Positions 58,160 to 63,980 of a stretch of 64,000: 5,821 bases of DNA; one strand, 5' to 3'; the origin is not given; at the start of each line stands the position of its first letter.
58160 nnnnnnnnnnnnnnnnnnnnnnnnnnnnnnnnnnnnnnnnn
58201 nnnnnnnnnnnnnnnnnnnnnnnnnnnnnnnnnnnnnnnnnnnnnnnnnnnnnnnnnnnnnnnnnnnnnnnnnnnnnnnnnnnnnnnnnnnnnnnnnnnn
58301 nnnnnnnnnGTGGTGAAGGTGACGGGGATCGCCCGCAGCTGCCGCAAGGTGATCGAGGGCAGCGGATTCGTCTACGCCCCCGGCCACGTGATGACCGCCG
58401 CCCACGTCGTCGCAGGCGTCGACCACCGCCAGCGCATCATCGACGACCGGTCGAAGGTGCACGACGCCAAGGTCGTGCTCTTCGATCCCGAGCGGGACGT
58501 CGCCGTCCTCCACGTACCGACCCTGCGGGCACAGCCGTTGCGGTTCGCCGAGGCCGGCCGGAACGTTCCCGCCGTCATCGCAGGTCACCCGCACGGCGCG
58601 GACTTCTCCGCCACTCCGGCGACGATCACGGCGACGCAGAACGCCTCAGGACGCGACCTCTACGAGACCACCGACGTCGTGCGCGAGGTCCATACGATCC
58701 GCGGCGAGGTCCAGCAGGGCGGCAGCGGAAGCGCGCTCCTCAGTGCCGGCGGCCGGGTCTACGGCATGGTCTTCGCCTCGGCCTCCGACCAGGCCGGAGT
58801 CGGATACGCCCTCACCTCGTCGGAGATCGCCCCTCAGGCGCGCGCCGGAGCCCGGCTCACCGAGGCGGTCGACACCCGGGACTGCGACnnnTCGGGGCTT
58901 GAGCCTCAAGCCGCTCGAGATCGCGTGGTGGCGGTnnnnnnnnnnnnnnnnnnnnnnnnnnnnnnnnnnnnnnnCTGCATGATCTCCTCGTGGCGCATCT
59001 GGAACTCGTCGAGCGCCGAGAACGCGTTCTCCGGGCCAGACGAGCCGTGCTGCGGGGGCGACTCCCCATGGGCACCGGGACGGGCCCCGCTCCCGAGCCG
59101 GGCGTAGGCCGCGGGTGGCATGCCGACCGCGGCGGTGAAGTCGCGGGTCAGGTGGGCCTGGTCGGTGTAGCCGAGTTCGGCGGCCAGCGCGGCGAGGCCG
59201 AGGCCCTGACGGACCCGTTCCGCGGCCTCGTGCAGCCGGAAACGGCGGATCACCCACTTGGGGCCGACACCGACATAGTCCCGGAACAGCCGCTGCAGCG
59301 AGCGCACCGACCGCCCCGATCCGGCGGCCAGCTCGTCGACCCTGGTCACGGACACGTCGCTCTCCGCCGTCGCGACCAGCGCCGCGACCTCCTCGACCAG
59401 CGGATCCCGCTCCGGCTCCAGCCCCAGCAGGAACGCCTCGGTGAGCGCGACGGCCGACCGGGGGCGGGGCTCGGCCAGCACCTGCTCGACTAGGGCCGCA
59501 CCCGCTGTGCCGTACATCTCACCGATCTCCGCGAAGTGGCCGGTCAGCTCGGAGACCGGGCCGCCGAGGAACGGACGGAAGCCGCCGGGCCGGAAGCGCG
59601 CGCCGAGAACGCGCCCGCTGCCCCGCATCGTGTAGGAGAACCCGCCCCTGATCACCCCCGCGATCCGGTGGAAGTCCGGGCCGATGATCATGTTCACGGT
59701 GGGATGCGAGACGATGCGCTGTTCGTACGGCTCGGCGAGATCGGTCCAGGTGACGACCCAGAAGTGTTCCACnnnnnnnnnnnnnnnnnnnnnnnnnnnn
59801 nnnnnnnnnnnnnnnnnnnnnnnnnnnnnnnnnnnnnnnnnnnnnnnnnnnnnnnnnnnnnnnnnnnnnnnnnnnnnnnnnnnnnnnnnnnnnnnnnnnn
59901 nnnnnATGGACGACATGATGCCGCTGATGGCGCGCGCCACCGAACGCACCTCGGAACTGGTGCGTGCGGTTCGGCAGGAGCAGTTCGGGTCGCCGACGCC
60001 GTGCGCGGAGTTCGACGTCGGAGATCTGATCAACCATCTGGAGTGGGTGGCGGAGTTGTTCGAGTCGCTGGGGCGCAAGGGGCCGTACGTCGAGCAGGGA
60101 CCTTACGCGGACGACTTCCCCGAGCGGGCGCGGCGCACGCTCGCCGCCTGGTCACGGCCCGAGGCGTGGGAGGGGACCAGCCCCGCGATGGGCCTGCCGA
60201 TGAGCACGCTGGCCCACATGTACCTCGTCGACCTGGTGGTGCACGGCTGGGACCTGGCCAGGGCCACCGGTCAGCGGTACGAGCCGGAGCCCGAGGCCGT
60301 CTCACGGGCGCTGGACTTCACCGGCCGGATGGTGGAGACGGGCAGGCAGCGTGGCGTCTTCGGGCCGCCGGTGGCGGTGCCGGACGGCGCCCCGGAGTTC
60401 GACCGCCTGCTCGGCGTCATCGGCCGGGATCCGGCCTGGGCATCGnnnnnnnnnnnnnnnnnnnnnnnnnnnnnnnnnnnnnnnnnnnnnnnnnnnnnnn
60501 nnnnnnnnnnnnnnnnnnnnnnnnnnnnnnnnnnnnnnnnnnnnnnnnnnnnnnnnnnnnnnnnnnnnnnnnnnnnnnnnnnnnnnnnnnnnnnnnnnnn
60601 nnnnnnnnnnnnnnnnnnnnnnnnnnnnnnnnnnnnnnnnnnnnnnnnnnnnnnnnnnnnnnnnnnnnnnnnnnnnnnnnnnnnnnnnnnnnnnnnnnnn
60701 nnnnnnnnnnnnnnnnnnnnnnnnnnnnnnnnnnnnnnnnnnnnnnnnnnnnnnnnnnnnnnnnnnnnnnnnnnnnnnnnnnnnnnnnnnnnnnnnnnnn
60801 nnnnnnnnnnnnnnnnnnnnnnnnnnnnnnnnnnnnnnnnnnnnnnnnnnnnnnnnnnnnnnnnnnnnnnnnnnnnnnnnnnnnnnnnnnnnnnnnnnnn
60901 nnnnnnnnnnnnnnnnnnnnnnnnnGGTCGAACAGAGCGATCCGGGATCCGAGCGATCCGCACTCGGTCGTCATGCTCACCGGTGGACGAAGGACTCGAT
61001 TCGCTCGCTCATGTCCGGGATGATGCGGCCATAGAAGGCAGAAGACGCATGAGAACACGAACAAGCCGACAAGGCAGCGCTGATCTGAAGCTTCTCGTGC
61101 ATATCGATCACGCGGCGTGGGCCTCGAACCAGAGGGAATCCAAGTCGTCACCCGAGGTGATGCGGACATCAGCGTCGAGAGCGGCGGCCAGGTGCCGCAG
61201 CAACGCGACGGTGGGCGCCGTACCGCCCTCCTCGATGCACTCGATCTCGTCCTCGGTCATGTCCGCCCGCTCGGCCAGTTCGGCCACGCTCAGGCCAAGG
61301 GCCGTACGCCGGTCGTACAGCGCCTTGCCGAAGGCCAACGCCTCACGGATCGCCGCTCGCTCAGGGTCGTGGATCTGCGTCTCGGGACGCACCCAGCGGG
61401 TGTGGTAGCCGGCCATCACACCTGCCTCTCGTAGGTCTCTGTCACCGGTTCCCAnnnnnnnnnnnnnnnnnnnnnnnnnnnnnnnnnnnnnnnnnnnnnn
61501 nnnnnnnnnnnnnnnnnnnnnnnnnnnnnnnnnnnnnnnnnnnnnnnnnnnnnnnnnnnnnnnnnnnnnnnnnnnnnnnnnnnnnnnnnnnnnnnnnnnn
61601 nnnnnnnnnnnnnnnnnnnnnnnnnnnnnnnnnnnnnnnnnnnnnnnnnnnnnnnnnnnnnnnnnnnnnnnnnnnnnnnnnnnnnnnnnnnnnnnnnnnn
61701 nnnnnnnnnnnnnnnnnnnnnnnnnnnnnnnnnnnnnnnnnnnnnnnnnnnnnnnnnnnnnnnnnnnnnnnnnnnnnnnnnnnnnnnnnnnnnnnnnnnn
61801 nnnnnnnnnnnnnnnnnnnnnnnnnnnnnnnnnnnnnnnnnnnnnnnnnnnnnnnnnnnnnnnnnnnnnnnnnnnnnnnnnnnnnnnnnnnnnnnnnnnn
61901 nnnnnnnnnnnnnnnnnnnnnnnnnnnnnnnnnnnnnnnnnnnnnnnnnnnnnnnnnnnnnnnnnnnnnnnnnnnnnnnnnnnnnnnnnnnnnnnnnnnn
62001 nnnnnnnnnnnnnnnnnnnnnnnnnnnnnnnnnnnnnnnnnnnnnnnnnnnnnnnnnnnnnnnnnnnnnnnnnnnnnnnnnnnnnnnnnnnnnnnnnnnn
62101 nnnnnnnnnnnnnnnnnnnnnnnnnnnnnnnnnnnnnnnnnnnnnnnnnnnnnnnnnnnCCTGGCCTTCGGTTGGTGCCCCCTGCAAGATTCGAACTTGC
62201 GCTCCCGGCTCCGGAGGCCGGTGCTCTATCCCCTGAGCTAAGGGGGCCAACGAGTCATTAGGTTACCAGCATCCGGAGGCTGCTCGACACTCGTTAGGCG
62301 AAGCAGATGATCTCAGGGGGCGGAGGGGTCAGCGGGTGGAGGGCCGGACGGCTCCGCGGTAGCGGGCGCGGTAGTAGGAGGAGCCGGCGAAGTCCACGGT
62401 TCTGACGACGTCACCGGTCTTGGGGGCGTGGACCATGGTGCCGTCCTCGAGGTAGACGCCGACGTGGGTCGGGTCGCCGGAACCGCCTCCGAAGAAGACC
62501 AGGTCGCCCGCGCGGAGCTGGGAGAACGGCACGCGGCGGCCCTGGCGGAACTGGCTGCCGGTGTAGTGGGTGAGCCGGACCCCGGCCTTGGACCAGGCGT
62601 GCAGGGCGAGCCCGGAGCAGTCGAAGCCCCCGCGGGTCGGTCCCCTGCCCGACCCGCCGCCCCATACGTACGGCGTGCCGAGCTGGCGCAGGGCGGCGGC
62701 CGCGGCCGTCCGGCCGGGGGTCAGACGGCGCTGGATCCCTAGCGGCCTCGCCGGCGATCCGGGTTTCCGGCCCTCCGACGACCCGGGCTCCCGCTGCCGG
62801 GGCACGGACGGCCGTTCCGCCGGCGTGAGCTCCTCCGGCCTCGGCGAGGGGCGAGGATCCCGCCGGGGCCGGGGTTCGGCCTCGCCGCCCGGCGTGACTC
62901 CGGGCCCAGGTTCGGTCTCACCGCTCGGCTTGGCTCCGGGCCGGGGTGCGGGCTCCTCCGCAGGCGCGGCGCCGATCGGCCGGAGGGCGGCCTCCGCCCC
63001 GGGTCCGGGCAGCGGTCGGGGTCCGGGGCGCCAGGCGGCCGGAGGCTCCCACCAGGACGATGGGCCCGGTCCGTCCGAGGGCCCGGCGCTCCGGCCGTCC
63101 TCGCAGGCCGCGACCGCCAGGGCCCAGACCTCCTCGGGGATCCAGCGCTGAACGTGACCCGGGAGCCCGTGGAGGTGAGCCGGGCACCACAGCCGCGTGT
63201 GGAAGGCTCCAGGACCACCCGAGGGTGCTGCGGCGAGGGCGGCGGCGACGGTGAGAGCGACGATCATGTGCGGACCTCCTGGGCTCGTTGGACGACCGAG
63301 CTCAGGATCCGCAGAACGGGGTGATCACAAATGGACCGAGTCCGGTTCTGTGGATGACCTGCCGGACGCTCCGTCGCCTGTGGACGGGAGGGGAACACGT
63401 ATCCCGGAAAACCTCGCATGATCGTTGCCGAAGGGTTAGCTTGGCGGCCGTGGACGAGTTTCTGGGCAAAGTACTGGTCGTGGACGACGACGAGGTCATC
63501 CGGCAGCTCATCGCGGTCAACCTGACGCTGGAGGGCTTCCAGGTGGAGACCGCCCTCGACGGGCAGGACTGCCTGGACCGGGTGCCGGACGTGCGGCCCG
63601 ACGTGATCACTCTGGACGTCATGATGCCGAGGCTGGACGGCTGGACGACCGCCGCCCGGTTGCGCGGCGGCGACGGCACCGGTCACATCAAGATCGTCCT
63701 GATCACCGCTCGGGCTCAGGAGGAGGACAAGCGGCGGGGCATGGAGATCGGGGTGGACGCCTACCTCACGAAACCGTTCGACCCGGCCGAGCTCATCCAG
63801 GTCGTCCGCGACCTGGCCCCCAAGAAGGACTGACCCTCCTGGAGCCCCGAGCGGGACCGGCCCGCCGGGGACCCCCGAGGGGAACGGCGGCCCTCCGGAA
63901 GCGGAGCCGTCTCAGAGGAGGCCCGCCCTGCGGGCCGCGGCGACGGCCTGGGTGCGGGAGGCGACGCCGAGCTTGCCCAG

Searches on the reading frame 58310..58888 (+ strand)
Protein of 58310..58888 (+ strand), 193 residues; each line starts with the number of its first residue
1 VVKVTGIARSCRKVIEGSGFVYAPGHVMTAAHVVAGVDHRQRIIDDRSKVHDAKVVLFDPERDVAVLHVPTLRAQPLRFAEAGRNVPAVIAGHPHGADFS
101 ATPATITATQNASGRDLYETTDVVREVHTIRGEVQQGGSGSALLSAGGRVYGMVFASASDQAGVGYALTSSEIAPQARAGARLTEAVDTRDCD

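Call 10: search_protein_families(library=pfam, proteins=[window:58310-58888:+], max_evalue=0.01)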
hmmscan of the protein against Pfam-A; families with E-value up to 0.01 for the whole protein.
window:58310-58888:+ (193 aa): 2 families
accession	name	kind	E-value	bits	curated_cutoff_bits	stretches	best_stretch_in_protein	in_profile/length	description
PF13365.12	Trypsin_2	-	9.3e-21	75.5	27.6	1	17-153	1-144/144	Trypsin-like peptidase domain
PF00089.32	Trypsin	-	8.1e-08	32.8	20.6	1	18-163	28-204/220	Trypsin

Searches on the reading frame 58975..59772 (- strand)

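Call 10: search_protein_families(library=pfam, proteins=[window:58975-59772:-], max_evalue=0.01)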
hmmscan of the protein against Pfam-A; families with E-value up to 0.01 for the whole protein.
window:58975-59772:- (266 aa): 3 families
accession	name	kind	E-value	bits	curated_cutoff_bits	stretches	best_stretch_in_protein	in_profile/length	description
PF20240.3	DUF6597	-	5.8e-18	65.3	27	1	2-79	14-100/103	Domain of unknown function (DUF6597)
PF12833.13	HTH_18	-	8.1e-18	64.9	33.6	1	148-225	1-79/80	Helix-turn-helix domain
PF00165.29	HTH_AraC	-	9e-07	29.3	26.6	1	193-223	11-40/42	Bacterial regulatory helix-turn-helix proteins, AraC family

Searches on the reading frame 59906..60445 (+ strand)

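Call 10: search_protein_families(library=pfam, proteins=[window:59906-60445:+], max_evalue=0.01)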
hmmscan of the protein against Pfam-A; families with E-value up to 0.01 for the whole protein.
window:59906-60445:+ (180 aa): 1 family
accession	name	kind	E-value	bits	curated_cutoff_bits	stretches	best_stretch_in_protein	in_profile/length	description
PF11716.13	MDMPI_N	-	2.2e-13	51.5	24.2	2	9-55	2-48/140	Mycothiol maleylpyruvate isomerase N-terminal domain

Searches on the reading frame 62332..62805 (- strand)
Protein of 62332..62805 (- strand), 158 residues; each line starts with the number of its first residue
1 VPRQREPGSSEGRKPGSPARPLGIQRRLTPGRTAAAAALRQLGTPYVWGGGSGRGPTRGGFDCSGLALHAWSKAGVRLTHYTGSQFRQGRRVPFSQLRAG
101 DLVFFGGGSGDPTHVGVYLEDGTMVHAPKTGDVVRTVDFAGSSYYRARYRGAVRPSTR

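Call 10: search_protein_families(library=pfam, proteins=[window:62332-62805:-], max_evalue=0.01)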
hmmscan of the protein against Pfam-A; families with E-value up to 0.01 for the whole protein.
window:62332-62805:- (158 aa): 1 family
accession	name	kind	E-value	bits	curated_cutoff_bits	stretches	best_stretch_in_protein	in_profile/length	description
PF00877.26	NLPC_P60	-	5e-25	88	23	1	43-153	1-104/105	NlpC/P60 family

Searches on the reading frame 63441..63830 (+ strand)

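Call 10: search_protein_families(library=pfam, proteins=[window:63441-63830:+], max_evalue=0.01)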
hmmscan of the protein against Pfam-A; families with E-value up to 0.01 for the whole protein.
window:63441-63830:+ (130 aa): 1 family
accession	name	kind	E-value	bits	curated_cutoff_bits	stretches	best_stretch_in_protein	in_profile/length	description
PF00072.30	Response_reg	-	2.3e-28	99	30.2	1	11-123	1-111/111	Response regulator receiver domain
